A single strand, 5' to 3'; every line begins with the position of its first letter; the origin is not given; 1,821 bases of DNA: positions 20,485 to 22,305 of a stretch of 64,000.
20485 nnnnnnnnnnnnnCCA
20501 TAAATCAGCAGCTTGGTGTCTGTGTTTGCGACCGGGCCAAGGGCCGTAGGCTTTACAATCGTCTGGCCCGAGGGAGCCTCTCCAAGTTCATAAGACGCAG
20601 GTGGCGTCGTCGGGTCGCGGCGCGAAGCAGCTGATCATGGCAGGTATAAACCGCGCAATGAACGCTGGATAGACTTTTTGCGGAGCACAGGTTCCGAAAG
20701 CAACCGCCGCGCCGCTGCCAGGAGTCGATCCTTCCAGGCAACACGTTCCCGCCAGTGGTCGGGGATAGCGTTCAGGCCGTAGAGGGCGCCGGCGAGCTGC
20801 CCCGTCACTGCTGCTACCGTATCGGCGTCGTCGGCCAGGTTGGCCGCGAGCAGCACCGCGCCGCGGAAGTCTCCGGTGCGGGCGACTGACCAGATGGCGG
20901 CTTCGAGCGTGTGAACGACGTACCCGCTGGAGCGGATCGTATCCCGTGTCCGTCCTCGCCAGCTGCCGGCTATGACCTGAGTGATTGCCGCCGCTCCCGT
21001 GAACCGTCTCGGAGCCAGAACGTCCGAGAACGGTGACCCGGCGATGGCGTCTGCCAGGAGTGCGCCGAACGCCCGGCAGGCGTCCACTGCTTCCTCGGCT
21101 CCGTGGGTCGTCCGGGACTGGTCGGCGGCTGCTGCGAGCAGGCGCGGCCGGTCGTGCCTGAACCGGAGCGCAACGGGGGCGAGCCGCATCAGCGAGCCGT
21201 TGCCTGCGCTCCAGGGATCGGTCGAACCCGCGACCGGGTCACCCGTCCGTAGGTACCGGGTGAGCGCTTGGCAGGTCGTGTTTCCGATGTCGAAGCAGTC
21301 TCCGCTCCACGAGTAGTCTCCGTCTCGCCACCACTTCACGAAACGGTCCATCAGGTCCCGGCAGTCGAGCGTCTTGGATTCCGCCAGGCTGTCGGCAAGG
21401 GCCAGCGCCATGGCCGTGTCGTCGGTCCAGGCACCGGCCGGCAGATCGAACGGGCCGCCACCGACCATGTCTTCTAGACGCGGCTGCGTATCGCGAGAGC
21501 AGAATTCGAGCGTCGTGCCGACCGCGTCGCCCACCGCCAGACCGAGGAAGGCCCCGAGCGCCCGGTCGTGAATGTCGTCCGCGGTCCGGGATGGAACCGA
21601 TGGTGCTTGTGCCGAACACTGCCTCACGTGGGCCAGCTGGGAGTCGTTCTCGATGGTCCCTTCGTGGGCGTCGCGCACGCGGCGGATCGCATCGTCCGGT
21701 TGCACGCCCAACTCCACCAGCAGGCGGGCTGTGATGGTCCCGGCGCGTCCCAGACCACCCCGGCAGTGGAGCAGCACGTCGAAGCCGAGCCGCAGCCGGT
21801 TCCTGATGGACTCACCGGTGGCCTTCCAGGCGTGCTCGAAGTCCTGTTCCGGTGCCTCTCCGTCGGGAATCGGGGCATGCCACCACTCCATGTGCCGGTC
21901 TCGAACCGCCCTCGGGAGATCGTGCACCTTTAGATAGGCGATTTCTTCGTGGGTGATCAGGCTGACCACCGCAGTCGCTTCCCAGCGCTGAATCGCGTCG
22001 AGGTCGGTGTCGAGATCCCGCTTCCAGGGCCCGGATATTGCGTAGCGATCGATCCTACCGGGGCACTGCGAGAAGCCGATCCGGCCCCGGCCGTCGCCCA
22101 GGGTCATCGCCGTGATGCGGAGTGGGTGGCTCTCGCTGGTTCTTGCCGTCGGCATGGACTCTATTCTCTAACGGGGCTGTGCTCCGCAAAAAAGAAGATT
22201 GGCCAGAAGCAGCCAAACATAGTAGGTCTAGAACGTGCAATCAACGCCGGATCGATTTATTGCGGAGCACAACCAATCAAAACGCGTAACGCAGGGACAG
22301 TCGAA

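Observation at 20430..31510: Two copies of a PTP-like phosphatase / ADP-ribosylglycohydrolase fusion gene in 1.8-kb direct repeats bracketing the large orphan ORF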

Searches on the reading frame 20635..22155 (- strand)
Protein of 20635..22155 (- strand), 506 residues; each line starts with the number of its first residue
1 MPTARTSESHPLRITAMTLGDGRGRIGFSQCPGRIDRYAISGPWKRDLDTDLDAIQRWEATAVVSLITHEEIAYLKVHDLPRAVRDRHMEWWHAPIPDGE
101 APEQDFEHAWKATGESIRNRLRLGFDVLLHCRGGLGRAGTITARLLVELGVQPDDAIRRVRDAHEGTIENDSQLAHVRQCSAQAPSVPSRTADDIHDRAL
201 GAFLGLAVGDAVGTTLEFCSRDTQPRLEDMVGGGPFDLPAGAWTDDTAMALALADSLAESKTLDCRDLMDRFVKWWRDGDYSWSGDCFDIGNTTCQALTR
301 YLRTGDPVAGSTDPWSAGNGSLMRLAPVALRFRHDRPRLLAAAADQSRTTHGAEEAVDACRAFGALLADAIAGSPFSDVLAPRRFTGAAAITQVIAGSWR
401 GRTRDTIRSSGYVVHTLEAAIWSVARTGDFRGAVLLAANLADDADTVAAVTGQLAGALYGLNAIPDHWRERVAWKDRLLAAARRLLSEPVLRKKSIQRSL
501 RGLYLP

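Call 7: search_protein_families(library=pfam, proteins=[window:20635-22155:-], max_evalue=0.01)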
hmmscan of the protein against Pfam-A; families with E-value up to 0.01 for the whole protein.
window:20635-22155:- (506 aa): 7 families
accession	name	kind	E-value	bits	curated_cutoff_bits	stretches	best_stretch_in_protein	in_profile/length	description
PF03747.19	ADP_ribosyl_GH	-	4.8e-74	250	26.2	1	201-467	1-287/287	ADP-ribosylglycohydrolase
PF22784.1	PTP-SAK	-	7.1e-09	36.3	27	1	53-167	25-126/153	Swiss Army Knife protein, DSP-PTPase phosphatase domain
PF22785.1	Tc-R-P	-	5.5e-07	30.5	27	1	85-150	37-105/106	Polymorphic toxin system, DSP-PTPase phosphatase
PF05706.17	CDKN3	-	2.9e-05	24.3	20.7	1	45-150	57-159/168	Cyclin-dependent kinase inhibitor 3 (CDKN3)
PF00782.25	DSPc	-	7.3e-05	23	33.5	1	92-179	43-129/133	Dual specificity phosphatase, catalytic domain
PF11941.14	DUF3459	-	0.0038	18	22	0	410-454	21-66/90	Domain of unknown function (DUF3459)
PF13350.11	Y_phosphatase3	-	0.0098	16.3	22.2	0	111-156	112-160/240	Tyrosine phosphatase family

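Call 8: search_protein_families(library=ncbifam, proteins=[window:20635-22155:-], max_evalue=0.01)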
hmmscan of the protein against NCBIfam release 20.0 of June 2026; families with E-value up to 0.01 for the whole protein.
window:20635-22155:- (506 aa): 2 families
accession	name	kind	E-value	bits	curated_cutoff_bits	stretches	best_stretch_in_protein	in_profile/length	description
NF041672.1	ADPriboarghdlase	equivalog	6.2e-111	370.6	490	1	181-486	52-356/361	ADP-ribosylarginine hydrolase Tri1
TIGR02662.1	dinitro_DRAG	equivalog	4.8e-48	163.8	337.05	1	195-472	1-267/287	ADP-ribosyl-[dinitrogen reductase] hydrolase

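Call 10: search_protein_families(library=padloc, proteins=[window:20635-22155:-], max_evalue=0.01)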
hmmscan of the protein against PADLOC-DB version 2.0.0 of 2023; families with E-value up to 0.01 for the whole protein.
window:20635-22155:- (506 aa): 0 families

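Call 12: find_homologous_proteins(query=window:20635-22155:-, max_evalue=0.00001)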
Query window:20635-22155:- (506 aa): 7298 proteins with E <= 0.00001 among 8000 candidates; the best 120 are listed.
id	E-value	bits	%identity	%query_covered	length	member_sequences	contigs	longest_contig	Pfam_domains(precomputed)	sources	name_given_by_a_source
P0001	0.0e+0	1079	98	97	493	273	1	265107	PF03747.20,PF22784.2,PF05706.18,PF22785.2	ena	-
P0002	0.0e+0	1013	91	97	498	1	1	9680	PF03747.20,PF22784.2,PF05706.18,PF22785.2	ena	-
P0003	5.5e-286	967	88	97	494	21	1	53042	PF03747.20,PF22784.2,PF05706.18,PF22785.2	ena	-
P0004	1.9e-273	926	84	94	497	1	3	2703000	PF03747.20,PF22784.2,PF05706.18,PF22785.2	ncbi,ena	-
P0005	1.2e-252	857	68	62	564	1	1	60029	PF03747.20,PF22784.2,PF22785.2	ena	-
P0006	5.3e-247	839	76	99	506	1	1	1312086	PF03747.20,PF22784.2,PF05706.18,PF22785.2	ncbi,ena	-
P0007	7.5e-247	838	78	94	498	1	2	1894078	PF03747.20,PF22784.2,PF05706.18,PF22785.2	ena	-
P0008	1.2e-245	834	78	96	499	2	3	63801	PF03747.20,PF22784.2,PF05706.18,PF22785.2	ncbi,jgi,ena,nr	ncbi:MAG: ADP-ribosylglycohydrolase family protein [Truepera sp.]|nr:ADP-ribosylglycohydrolase famil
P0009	6.9e-244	828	78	96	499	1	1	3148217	PF03747.20,PF22784.2,PF05706.18,PF22785.2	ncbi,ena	-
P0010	8.8e-244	828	78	96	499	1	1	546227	PF03747.20,PF22784.2,PF22785.2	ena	-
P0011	2.8e-243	826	76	98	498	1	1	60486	PF03747.20,PF22784.2,PF05706.18,PF22785.2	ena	-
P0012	8.8e-243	825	78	96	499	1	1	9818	PF03747.20,PF22784.2,PF05706.18,PF22785.2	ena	-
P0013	1.8e-242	824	78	96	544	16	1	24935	PF03747.20,PF22784.2,PF05706.18,PF22785.2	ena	-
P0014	2.1e-242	823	77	96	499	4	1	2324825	PF03747.20,PF22784.2,PF22785.2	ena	-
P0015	3.9e-242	823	77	98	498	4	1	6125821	PF03747.20,PF22784.2,PF05706.18,PF22785.2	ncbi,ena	-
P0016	5.3e-242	822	75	96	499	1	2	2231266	PF03747.20,PF22784.2,PF22785.2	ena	-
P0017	6.6e-242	822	78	96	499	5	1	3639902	PF03747.20,PF22784.2,PF05706.18,PF22785.2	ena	-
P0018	1.4e-241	821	78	96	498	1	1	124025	PF03747.20,PF22784.2,PF22785.2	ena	-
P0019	2.2e-241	820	77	96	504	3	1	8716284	PF03747.20,PF22784.2,PF05706.18,PF22785.2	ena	-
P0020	2.5e-241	820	77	96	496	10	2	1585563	PF03747.20,PF22784.2,PF05706.18,PF22785.2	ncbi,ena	-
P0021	3.3e-241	820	78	96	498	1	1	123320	PF03747.20,PF22784.2,PF22785.2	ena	-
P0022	8.7e-241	818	77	96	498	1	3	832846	PF03747.20,PF22784.2,PF05706.18,PF22785.2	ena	-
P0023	1.3e-240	818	78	96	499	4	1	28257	PF03747.20,PF22784.2,PF05706.18,PF22785.2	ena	-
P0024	4.3e-240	816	98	72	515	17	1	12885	PF03747.20,PF22784.2,PF05706.18,PF22785.2,PF00782.26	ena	-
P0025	5.4e-240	816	76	96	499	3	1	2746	PF03747.20,PF22784.2,PF22785.2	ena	-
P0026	3.2e-239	813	76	96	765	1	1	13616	PF03747.20,PF22784.2,PF05706.18,PF21906.3,PF22785.2,PF00293.35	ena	-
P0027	2.2e-238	810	76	98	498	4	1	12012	PF03747.20,PF22784.2,PF05706.18,PF22785.2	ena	-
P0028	4.7e-238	809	75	97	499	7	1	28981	PF03747.20,PF22784.2,PF22785.2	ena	-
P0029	5.4e-238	809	77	96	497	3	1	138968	PF03747.20,PF22784.2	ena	-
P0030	1.5e-237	808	76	96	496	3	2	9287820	PF03747.20,PF22784.2,PF22785.2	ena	-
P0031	3.7e-237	806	75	96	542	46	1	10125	PF03747.20,PF22784.2,PF22785.2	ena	-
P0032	2.7e-236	803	76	96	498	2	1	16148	PF03747.20,PF22784.2,PF05706.18,PF22785.2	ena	-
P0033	8.0e-236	802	75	96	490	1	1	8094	PF03747.20,PF22784.2,PF05706.18,PF22785.2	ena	-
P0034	1.7e-235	801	76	96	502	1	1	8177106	PF03747.20,PF22784.2,PF05706.18,PF22785.2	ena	-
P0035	2.6e-235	800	74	97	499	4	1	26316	PF03747.20,PF22784.2,PF22785.2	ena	-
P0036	4.5e-235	799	75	96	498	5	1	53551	PF03747.20,PF22784.2,PF22785.2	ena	-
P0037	6.9e-235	799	76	96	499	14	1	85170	PF03747.20,PF22784.2,PF05706.18,PF22785.2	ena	-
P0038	7.0e-235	799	75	96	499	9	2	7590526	PF03747.20,PF22784.2,PF05706.18,PF22785.2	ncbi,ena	-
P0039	2.0e-234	797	75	96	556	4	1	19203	PF03747.20,PF22784.2,PF05706.18,PF22785.2,PF00782.26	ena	-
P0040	4.2e-234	796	74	97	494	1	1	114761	PF03747.20,PF22784.2,PF22785.2,PF00782.26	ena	-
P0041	9.2e-234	795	74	98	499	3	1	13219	PF03747.20,PF22784.2,PF05706.18,PF22785.2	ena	-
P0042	1.0e-233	795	75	96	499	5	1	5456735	PF03747.20,PF22784.2,PF22785.2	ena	-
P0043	2.6e-233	794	75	96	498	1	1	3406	PF03747.20,PF22784.2,PF05706.18,PF22785.2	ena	-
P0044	6.3e-233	792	75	96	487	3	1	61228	PF03747.20,PF22784.2,PF22785.2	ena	-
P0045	1.2e-232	791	75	96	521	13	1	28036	PF03747.20,PF22784.2,PF22785.2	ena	-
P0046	1.3e-232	791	74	96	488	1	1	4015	PF03747.20,PF22784.2,PF05706.18,PF22785.2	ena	-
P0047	1.4e-232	791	74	96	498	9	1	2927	PF03747.20,PF22784.2,PF05706.18,PF22785.2,PF00782.26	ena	-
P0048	2.2e-232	790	75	95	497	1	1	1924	PF03747.20,PF22784.2,PF05706.18,PF22785.2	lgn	-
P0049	3.1e-232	790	75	96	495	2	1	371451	PF03747.20,PF22784.2,PF05706.18,PF22785.2,PF00782.26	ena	-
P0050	4.4e-232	789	74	97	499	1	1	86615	PF03747.20,PF22784.2,PF22785.2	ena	-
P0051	4.7e-232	789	75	96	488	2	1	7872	PF03747.20,PF22784.2,PF05706.18,PF22785.2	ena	-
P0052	5.4e-232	789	74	96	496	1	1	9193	PF03747.20,PF22784.2,PF22785.2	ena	-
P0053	5.8e-232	789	75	96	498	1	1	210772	PF03747.20,PF22784.2,PF22785.2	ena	-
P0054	8.1e-232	789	74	97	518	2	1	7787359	PF03747.20,PF22784.2,PF22785.2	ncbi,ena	-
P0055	8.2e-232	789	73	97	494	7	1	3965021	PF03747.20,PF22784.2,PF22785.2,PF00782.26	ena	-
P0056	9.5e-232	788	73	96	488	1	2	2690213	PF03747.20,PF22784.2,PF05706.18,PF22785.2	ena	-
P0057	1.2e-231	788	74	96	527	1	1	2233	PF03747.20,PF22784.2,PF05706.18,PF22785.2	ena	-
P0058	1.3e-231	788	74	96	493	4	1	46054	PF03747.20,PF22784.2,PF05706.18,PF22785.2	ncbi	-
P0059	1.6e-231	788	76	96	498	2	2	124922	PF03747.20,PF22784.2,PF05706.18,PF22785.2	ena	-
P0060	1.8e-231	787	74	96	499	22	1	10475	PF03747.20,PF22784.2,PF05706.18,PF22785.2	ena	-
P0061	1.8e-231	787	75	96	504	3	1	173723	PF03747.20,PF22784.2,PF05706.18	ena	-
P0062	2.3e-231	787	73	98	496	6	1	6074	PF03747.20,PF22784.2,PF05706.18,PF22785.2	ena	-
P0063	2.8e-231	787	75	96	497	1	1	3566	PF03747.20,PF22784.2,PF05706.18,PF22741.2,PF22785.2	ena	-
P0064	2.8e-231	787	75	96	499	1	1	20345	PF03747.20,PF22784.2,PF05706.18,PF22785.2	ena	-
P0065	3.0e-231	787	73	96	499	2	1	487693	PF03747.20,PF22784.2,PF05706.18,PF22785.2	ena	-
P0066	3.6e-231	786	73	98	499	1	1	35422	PF03747.20,PF22784.2,PF22785.2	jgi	-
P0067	6.4e-231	786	73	96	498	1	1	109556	PF03747.20,PF22784.2,PF05706.18,PF22785.2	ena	-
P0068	7.1e-231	785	75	96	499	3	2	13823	PF03747.20,PF22784.2,PF05706.18,PF22785.2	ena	-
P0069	9.6e-231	785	75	96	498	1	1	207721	PF03747.20,PF22784.2,PF05706.18,PF22785.2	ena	-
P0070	9.9e-231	785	75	96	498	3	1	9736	PF03747.20,PF22784.2,PF22785.2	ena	-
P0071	1.2e-230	785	74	96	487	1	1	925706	PF03747.20,PF22784.2,PF22785.2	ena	-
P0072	2.9e-230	783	74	96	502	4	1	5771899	PF03747.20,PF22784.2,PF05706.18,PF22785.2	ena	-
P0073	3.0e-230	783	74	97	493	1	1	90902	PF03747.20,PF22784.2,PF22785.2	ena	-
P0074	4.2e-230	783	73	97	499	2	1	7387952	PF03747.20,PF22784.2,PF22785.2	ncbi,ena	-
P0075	5.0e-230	783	74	96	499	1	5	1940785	PF03747.20,PF22784.2,PF05706.18,PF22785.2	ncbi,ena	-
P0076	7.8e-230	782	73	97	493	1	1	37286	PF03747.20,PF22784.2,PF05706.18,PF22785.2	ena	-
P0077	7.8e-230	782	74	96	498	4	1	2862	PF03747.20,PF22784.2,PF05706.18,PF22785.2,PF00782.26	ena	-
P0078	8.6e-230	782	72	98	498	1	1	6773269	PF03747.20,PF22784.2,PF05706.18,PF22785.2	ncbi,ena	-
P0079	1.4e-229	781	76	95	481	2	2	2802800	PF03747.20,PF22784.2,PF05706.18,PF22785.2,PF00782.26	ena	-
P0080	1.8e-229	781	73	96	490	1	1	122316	PF03747.20,PF22784.2,PF05706.18,PF22785.2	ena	-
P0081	2.0e-229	781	74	96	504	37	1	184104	PF03747.20,PF22784.2,PF05706.18,PF22785.2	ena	-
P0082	2.2e-229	781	74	96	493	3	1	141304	PF03747.20,PF22784.2,PF05706.18,PF22785.2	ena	-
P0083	3.4e-229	780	72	98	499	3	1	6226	PF03747.20,PF22784.2,PF05706.18,PF22785.2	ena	-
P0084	6.6e-229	779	73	97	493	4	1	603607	PF03747.20,PF22784.2,PF05706.18,PF22785.2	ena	-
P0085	9.1e-229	779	73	96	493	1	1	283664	PF03747.20,PF22784.2,PF05706.18,PF22785.2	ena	-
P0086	1.2e-228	778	72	96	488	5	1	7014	PF03747.20,PF22784.2,PF05706.18,PF22785.2,PF00782.26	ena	-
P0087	1.3e-228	778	74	96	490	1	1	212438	PF03747.20,PF22784.2,PF05706.18,PF22785.2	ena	-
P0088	1.5e-228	778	75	96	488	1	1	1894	PF03747.20,PF22784.2,PF05706.18,PF22785.2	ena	-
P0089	3.5e-228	777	72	96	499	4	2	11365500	PF03747.20,PF22784.2,PF22785.2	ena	-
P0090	3.8e-228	776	74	96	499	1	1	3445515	PF03747.20,PF22784.2,PF05706.18,PF22785.2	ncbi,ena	-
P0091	4.5e-228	776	73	97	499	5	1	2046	PF03747.20,PF22784.2,PF05706.18,PF22785.2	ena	-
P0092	5.9e-228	776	73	96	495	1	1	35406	PF03747.20,PF22784.2,PF05706.18,PF22785.2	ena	-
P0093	6.1e-228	776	73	96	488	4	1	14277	PF03747.20,PF22784.2,PF05706.18,PF22785.2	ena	-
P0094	8.0e-228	775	72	96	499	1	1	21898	PF03747.20,PF22784.2,PF22785.2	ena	-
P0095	8.8e-228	775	73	96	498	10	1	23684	PF03747.20,PF22784.2,PF05706.18,PF22785.2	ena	-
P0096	1.4e-227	775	72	97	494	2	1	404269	PF03747.20,PF22784.2,PF05706.18,PF22785.2,PF00782.26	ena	-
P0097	1.7e-227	774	74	96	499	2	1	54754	PF03747.20,PF22784.2,PF22785.2,PF00782.26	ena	-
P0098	3.4e-227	773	74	96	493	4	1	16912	PF03747.20,PF22784.2,PF05706.18,PF22785.2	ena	-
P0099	3.5e-227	773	74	96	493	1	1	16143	PF03747.20,PF22784.2,PF22785.2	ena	-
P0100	4.1e-227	773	73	97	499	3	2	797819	PF03747.20,PF22784.2,PF05706.18,PF22785.2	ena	-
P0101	4.7e-227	773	73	97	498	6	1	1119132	PF03747.20,PF22784.2,PF22785.2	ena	-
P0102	9.6e-227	772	72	97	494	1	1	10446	PF03747.20,PF22784.2,PF22785.2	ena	-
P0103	1.0e-226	772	73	96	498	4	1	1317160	PF03747.20,PF22784.2,PF05706.18,PF22785.2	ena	-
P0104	1.2e-226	772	72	98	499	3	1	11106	PF03747.20,PF22784.2,PF05706.18,PF22785.2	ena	-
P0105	1.9e-226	771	72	97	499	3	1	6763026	PF03747.20,PF22784.2,PF22785.2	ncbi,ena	-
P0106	2.5e-226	770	72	98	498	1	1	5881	PF03747.20,PF22784.2,PF05706.18,PF22785.2,PF00782.26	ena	-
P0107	2.7e-226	770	72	96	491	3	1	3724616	PF03747.20,PF22784.2,PF05706.18,PF22785.2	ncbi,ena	-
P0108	3.2e-226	770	72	96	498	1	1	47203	PF03747.20,PF22784.2,PF22785.2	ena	-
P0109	3.5e-226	770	73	96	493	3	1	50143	PF03747.20,PF22784.2,PF05706.18,PF22785.2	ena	-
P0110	6.3e-226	769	73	97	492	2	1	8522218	PF03747.20,PF22784.2,PF22785.2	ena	-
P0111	6.8e-226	769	70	98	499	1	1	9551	PF03747.20,PF22784.2,PF05706.18,PF22785.2,PF00782.26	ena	-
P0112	1.9e-225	768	71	97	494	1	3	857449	PF03747.20,PF22784.2,PF22785.2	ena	-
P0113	1.9e-225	768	72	98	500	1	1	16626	PF03747.20,PF22784.2,PF22785.2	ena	-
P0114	2.2e-225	767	72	96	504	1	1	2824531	PF03747.20,PF22784.2,PF05706.18,PF22741.2,PF22785.2,PF00782.26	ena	-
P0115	2.3e-225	767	74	95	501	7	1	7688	PF03747.20,PF22784.2,PF05706.18,PF22785.2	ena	-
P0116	2.6e-225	767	72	96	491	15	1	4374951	PF03747.20,PF22784.2,PF05706.18,PF22785.2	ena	-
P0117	3.1e-225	767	72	96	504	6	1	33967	PF03747.20,PF22784.2,PF05706.18,PF22785.2,PF00782.26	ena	-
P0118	3.2e-225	767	72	96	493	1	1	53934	PF03747.20,PF22784.2,PF05706.18,PF22785.2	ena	-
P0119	5.5e-225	766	73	96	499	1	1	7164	PF03747.20,PF22784.2,PF22785.2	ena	-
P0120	5.5e-225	766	72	97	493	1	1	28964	PF03747.20,PF22784.2,PF05706.18,PF22785.2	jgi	-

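Call 13: find_encoding_contigs(protein=P0001, flank=10000, max_places=4)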
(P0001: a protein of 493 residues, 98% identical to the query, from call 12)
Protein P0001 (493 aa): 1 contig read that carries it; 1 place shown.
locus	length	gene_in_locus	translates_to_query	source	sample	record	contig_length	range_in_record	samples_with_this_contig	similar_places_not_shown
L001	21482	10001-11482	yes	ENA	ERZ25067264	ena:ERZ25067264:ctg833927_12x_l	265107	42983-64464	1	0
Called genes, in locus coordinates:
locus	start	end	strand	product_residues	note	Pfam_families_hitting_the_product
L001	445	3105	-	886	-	PF00246:Peptidase_M14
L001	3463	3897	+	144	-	PF11149:DUF2924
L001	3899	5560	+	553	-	PF00239:Resolvase, PF07508:Recombinase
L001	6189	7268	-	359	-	PF13610:DDE_Tnp_IS240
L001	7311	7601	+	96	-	-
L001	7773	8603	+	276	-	-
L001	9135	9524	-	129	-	PF00589:Phage_integrase (weak)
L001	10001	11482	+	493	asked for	PF05706:CDKN3 (weak), PF22784:PTP-SAK, PF22785:Tc-R-P (weak), PF03747:ADP_ribosyl_GH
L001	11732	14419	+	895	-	PF12705:PDDEXK_1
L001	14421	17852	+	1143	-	PF00580:UvrD-helicase, PF13245:AAA_19, PF00580:UvrD-helicase, PF13361:UvrD_C, PF13538:UvrD_C_2 (faint)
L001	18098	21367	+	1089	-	PF13195:DUF4011, PF13086:AAA_11, PF13191:AAA_16 (faint), PF13245:AAA_19 (faint)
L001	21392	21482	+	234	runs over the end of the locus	PF03050:DDE_Tnp_IS66 (weak), PF13610:DDE_Tnp_IS240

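Call 14: find_encoding_contigs(protein=P0004, flank=8000, max_places=3)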
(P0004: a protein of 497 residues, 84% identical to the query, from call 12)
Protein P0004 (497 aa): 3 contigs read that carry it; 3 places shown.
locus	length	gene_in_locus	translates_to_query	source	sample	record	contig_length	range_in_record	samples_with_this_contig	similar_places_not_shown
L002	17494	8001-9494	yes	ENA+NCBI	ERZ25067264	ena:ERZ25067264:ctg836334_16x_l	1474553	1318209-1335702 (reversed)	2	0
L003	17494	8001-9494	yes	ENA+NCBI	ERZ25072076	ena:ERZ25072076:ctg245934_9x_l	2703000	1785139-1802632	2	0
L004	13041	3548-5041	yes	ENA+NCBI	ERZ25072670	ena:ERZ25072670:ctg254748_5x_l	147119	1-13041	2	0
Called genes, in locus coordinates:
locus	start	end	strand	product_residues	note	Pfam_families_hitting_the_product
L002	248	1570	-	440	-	PF13701:DDE_Tnp_1_4, PF01609:DDE_Tnp_1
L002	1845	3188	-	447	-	PF00078:RVT_1, PF08388:GIIM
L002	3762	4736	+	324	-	-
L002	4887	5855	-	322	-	PF00248:Aldo_ket_red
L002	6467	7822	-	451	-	PF13701:DDE_Tnp_1_4, PF01609:DDE_Tnp_1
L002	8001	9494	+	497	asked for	PF05706:CDKN3, PF22784:PTP-SAK, PF22785:Tc-R-P (faint), PF03747:ADP_ribosyl_GH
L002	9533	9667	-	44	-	-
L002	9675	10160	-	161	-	PF13701:DDE_Tnp_1_4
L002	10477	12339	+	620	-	PF03050:DDE_Tnp_IS66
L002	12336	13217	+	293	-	PF14236:DruA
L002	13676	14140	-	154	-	-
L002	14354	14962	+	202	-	-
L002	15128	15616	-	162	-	-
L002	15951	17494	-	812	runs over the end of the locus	PF13620:CarboxypepD_reg, PF13715:CarbopepD_reg_2, PF07715:Plug, PF00593:TonB_dep_Rec_b-barrel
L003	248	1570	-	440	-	PF13701:DDE_Tnp_1_4, PF01609:DDE_Tnp_1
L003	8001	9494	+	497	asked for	PF05706:CDKN3, PF22784:PTP-SAK, PF22785:Tc-R-P (faint), PF03747:ADP_ribosyl_GH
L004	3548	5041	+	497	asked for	PF05706:CDKN3, PF22784:PTP-SAK, PF22785:Tc-R-P (faint), PF03747:ADP_ribosyl_GH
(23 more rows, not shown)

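Call 15: find_encoding_contigs(protein=P0015, flank=8000, max_places=2)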
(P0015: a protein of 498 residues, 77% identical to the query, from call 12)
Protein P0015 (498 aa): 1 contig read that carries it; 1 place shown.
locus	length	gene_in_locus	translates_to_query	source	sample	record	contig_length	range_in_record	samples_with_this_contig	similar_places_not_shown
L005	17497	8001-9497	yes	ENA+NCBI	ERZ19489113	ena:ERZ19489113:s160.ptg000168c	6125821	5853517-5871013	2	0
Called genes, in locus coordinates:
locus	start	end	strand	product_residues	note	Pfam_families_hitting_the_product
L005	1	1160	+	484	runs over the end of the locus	PF02899:Phage_int_SAM_1 (weak), PF00589:Phage_integrase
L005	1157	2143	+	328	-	PF00589:Phage_integrase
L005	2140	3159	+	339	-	PF02899:Phage_int_SAM_1, PF13495:Phage_int_SAM_4 (weak), PF00589:Phage_integrase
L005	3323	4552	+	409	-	PF07592:DDE_Tnp_ISAZ013, PF13592:HTH_33 (faint)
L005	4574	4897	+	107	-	PF01695:IstB_IS21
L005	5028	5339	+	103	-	-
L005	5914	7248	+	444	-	-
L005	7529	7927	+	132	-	-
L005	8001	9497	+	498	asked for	PF05706:CDKN3 (weak), PF22784:PTP-SAK, PF22785:Tc-R-P (weak), PF03747:ADP_ribosyl_GH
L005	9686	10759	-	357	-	-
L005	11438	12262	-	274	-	-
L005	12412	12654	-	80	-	PF01610:DDE_Tnp_ISL3 (weak)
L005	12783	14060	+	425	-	PF00561:Abhydrolase_1, PF12146:Hydrolase_4, PF12697:Abhydrolase_6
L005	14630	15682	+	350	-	PF06739:SBBP (faint), PF08450:SGL (faint), PF17170:DUF5128 (faint), PF01436:NHL (weak)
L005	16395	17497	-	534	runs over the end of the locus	PF13191:AAA_16 (weak), PF13401:AAA_22 (weak)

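Call 16: find_encoding_contigs(protein=P0038, flank=8000, max_places=2)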
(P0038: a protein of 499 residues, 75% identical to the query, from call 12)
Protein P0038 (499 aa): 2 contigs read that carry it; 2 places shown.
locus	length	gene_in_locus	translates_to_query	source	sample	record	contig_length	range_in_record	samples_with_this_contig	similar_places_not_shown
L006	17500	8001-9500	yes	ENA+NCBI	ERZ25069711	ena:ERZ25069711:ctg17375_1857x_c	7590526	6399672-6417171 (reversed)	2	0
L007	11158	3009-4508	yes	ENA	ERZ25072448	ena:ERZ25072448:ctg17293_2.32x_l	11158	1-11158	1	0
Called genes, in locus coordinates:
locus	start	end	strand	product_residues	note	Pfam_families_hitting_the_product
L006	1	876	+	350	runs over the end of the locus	PF06580:His_kinase, PF02518:HATPase_c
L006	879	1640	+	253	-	PF00072:Response_reg, PF04397:LytTR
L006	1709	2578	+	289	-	PF00005:ABC_tran, PF13304:AAA_21 (weak)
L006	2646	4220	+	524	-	-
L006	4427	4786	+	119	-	-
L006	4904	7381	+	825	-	PF01751:Toprim, PF01131:Topoisom_bac, PF18974:DUF5710 (faint)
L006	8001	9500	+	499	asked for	PF05706:CDKN3 (weak), PF22784:PTP-SAK, PF22785:Tc-R-P, PF03747:ADP_ribosyl_GH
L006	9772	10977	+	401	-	PF00135:COesterase, PF20434:BD-FAE, PF07859:Abhydrolase_3, PF00326:Peptidase_S9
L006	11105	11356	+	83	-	-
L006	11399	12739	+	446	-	PF02368:Big_2 (weak)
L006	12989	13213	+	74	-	-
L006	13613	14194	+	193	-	-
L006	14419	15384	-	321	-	PF07510:GmrSD_C (weak), PF05901:Excalibur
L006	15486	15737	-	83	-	PF01381:HTH_3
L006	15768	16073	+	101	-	-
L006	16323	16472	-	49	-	-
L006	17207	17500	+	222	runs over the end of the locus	PF00004:AAA, PF22667:Lon_lid (weak)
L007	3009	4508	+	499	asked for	PF05706:CDKN3 (weak), PF22784:PTP-SAK, PF22785:Tc-R-P, PF03747:ADP_ribosyl_GH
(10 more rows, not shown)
